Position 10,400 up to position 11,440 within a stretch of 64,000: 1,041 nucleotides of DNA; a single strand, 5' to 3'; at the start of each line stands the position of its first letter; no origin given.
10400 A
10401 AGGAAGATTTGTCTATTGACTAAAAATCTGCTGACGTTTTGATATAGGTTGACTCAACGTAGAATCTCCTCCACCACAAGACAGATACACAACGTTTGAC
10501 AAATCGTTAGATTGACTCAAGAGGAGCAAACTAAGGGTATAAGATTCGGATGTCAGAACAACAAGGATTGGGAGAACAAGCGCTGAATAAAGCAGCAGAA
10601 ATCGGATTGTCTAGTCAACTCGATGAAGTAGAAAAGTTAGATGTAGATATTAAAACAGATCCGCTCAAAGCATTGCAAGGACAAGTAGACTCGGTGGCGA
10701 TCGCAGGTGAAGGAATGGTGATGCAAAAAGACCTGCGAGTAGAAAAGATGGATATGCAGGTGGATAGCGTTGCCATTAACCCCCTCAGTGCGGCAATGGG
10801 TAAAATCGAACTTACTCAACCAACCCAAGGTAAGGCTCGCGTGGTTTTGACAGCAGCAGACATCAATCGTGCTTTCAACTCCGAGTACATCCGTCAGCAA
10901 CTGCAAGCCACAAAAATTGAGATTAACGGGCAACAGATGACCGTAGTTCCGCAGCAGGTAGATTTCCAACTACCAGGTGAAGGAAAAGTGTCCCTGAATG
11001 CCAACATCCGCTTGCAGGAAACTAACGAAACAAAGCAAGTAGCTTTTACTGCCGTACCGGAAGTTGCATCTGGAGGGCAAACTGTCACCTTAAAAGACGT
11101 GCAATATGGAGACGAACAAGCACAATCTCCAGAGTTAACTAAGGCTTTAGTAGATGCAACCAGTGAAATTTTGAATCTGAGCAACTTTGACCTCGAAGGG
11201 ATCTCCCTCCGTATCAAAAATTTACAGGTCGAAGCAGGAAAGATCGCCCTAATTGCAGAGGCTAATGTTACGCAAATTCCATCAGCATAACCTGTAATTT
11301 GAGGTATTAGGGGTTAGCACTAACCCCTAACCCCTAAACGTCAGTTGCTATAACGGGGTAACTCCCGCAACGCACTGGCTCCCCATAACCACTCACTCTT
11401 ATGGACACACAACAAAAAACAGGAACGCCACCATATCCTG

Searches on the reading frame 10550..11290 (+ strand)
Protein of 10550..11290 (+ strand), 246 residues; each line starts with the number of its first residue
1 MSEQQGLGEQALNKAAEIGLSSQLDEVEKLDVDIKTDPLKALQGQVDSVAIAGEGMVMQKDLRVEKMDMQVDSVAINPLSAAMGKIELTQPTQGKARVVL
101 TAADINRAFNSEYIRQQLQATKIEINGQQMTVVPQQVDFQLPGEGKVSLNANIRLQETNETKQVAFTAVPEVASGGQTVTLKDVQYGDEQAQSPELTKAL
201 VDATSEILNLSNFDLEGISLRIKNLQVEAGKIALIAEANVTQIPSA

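Call 3: search_protein_families(library=pfam, proteins=[window:10550-11290:+], max_evalue=0.1)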
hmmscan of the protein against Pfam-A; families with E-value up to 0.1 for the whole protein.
window:10550-11290:+ (246 aa): 3 families
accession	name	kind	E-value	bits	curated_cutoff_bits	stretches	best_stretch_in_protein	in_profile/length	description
PF11209.13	LmeA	-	1.3e-44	153.3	27.3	1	5-236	3-216/217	LmeA-like phospholipid-binding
PF20585.4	Pectate_lyase_5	-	0.033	14.8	24.3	1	110-191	37-124/126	Putative pectate lyase-like adhesive domain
PF23163.1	CSD_RNase_II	-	0.09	13.2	24.3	0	124-144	33-53/60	CSD-like barrel domain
